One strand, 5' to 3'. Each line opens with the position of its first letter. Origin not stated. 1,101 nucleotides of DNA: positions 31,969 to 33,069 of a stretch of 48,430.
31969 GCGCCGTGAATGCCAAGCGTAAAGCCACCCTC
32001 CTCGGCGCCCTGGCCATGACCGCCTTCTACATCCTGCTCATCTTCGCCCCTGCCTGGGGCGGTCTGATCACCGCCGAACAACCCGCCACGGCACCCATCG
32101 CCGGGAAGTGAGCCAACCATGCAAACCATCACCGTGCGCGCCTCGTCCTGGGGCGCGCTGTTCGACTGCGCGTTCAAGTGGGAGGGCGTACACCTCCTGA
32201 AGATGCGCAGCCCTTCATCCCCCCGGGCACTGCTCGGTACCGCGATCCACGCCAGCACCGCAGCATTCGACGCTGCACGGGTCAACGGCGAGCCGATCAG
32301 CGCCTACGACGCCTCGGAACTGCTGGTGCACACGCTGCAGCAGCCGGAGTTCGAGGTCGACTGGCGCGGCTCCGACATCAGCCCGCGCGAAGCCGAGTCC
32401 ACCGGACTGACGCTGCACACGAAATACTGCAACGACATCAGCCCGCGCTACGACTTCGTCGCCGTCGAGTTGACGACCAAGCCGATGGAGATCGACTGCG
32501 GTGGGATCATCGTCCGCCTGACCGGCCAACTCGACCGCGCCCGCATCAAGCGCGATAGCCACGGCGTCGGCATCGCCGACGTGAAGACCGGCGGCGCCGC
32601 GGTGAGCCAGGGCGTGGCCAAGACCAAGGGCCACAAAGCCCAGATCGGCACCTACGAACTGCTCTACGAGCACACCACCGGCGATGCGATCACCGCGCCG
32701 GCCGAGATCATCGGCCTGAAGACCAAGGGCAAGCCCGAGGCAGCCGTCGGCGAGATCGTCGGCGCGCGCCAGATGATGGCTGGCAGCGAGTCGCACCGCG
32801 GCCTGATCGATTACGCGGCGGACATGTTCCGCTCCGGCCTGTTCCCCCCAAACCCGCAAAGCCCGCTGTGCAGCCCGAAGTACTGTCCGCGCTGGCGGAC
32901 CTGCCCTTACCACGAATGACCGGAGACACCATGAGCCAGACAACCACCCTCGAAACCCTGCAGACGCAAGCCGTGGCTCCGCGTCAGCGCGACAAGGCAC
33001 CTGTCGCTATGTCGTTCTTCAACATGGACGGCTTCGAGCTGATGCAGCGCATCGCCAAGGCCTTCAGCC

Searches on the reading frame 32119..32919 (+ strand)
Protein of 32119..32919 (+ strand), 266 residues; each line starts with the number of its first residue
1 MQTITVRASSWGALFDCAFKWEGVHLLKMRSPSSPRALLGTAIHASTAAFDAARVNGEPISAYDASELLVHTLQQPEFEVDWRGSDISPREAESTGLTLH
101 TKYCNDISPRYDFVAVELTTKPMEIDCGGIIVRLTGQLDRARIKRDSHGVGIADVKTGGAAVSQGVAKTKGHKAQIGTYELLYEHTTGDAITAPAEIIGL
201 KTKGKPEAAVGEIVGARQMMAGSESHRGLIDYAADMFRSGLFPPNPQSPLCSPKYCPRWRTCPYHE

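Call 6: search_protein_families(library=pfam, proteins=[window:32119-32919:+], max_evalue=1)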
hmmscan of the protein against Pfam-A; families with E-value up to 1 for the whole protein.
window:32119-32919:+ (266 aa): 1 family
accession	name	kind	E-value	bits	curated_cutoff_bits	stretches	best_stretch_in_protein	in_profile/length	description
PF12705.13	PDDEXK_1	-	1.7e-17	64.7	22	1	14-263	10-247/247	PD-(D/E)XK nuclease superfamily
